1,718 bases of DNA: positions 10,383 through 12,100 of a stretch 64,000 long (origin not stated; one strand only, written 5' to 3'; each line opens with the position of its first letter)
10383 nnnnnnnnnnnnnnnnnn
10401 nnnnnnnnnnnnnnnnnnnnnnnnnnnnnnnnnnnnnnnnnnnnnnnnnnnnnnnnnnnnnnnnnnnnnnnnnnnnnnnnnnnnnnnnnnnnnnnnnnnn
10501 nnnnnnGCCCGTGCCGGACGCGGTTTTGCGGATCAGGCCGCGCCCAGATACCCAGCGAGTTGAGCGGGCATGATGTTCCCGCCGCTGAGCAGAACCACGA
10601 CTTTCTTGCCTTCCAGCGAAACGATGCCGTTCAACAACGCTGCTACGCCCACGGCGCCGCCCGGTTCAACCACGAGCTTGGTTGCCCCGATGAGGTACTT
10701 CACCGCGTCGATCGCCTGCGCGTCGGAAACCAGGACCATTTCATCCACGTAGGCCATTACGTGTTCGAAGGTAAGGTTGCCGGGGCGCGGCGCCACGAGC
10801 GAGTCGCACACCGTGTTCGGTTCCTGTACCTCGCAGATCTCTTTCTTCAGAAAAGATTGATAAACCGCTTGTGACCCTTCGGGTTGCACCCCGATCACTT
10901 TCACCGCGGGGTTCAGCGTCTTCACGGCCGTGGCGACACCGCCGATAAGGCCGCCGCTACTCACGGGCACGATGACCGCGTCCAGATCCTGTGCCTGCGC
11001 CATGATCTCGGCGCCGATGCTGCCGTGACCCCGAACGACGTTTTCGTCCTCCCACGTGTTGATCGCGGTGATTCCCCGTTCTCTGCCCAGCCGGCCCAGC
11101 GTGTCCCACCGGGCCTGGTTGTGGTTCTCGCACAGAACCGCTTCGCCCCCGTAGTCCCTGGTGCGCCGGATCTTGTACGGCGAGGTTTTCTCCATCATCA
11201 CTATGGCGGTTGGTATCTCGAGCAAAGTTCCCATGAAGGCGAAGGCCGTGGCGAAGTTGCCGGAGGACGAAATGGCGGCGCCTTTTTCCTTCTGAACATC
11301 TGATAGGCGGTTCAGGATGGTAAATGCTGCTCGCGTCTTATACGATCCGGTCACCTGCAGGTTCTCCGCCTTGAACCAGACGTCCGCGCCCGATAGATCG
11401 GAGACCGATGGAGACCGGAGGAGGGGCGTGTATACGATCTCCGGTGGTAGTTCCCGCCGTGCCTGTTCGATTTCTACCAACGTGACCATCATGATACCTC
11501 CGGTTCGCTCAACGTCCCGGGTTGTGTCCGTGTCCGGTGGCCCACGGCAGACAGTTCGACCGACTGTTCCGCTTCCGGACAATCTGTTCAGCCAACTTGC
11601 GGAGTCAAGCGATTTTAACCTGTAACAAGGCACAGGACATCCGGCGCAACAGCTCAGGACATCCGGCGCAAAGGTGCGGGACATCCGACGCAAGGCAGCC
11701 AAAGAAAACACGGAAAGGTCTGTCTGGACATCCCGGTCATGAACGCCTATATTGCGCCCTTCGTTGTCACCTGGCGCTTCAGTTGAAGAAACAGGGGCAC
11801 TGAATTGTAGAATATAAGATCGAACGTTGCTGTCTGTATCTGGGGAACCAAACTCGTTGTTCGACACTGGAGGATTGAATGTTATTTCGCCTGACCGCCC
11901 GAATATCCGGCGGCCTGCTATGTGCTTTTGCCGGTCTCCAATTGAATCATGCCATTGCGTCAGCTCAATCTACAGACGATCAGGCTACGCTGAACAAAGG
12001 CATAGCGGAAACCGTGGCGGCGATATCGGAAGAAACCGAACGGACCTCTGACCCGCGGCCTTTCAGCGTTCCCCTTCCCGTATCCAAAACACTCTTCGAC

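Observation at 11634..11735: Phased direct repeats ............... x3 (22-bp spacing) in the promoter region of the CBM9/DUF5916 gene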

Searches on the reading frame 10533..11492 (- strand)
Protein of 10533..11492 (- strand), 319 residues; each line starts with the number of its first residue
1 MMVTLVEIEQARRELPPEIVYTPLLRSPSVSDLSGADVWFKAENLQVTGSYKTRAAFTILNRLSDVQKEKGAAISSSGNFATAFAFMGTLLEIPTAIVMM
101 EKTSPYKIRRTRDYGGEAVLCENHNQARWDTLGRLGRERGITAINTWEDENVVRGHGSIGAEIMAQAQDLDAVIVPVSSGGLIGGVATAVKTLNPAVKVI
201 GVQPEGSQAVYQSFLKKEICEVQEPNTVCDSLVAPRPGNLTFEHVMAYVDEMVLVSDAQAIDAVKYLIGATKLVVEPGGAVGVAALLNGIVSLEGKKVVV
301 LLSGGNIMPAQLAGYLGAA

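Call 7: search_protein_families(library=pfam, proteins=[window:10533-11492:-])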
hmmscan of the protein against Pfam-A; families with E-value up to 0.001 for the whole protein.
window:10533-11492:- (319 aa): 1 family
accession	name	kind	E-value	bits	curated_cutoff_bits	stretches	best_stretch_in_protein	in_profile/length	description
PF00291.31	PALP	-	1.8e-74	251.2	35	1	18-304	4-295/295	Pyridoxal-phosphate dependent enzyme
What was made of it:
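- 10533..11492 (-): Divergent gene: PLP-dependent Ser/Thr-dehydratase-like enzyme (PALP family). Pfam PF00291, E = 1.8e-74 (call 7).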

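Call 30: search_protein_families(library=ncbifam, proteins=[window:10533-11492:-])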
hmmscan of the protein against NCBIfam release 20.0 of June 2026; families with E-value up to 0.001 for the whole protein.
window:10533-11492:- (319 aa): 37 families (the best 25 are shown)
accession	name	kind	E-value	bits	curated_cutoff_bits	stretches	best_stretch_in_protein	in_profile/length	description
TIGR01127.1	ilvA_1Cterm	equivalog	1.5e-81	274.3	378.75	1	22-310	1-289/380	threonine ammonia-lyase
NF005454.0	PRK07048.1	equivalog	2.3e-77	260.3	452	1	2-316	6-320/324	threo-3-hydroxy-L-aspartate ammonia-lyase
NF006389.0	PRK08638.1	equivalog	1.3e-75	254.4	453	1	2-308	8-316/333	bifunctional threonine ammonia-lyase/L-serine ammonia-lyase TdcB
NF005600.0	PRK07334.1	equivalog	2e-73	247.3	496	1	1-314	8-319/408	threonine ammonia-lyase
NF005292.0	PRK06815.1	equivalog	7.7e-71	238.7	371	1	5-312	5-313/320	threonine/serine dehydratase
NF045641.2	BHydaspDhtseBhcB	equivalog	8.2e-65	218.9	550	1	6-307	5-305/312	beta-hydroxyaspartate dehydratase BhcB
NF005680.0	PRK07476.1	equivalog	1.2e-63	215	413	1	2-311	4-315/326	hydroxyectoine utilization dehydratase EutB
TIGR02991.1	ectoine_eutB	equivalog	4.4e-62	209.9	413.35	1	3-309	1-308/317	hydroxyectoine utilization dehydratase EutB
NF006094.0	PRK08246.1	subfamily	7.8e-59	199.6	331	1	2-312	4-309/310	serine/threonine dehydratase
TIGR01124.1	ilvA_2Cterm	equivalog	3.9e-57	194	411.3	1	20-308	16-307/499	threonine ammonia-lyase, biosynthetic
NF006390.0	PRK08639.1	equivalog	5.2e-57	193.7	421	1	2-306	6-314/418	threonine ammonia-lyase IlvA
TIGR02079.1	THD1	equivalog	5.4e-56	190.1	440.55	1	7-306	2-306/410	threonine ammonia-lyase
NF006674.0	PRK09224.1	subfamily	6.9e-55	186.7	577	1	21-307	25-314/508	threonine ammonia-lyase IlvA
NF005147.0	PRK06608.1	equivalog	5.1e-52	176.7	380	1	5-311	8-315/339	serine/threonine dehydratase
NF009130.0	PRK12483.1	subfamily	2.3e-51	175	801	1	21-307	37-326/521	threonine ammonia-lyase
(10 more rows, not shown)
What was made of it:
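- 10533..11492 (-): NCBIfam threonine/serine dehydratase models match but below their cut-offs (call 30).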

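Call 33: find_encoding_contigs(protein=window:10533-11492:-, flank=1500, max_places=10)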
Protein window:10533-11492:- (319 aa): no gene with exactly this product is on record in the collection.

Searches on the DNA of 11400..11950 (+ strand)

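Call 19: search_rna_families(source=window, start=11400, end=11950, threshold=evalue, max_evalue=10)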
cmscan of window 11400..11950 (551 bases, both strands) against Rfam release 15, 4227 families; matches with E-value up to 10: 1.
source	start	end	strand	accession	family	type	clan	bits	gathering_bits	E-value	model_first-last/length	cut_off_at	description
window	11433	11496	-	RF01509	Afu_300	Gene; snRNA; snoRNA; CD-box;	-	13.5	40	7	1-91/91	no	A. fumigatus snoRNA Afu_300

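Call 54: search_dna_similar(query=window:11560-11790:+, collection=plasmids, mode=distant, max_evalue=0.01, max_rows=10)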
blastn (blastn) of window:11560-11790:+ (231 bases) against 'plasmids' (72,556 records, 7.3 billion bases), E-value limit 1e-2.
No match.
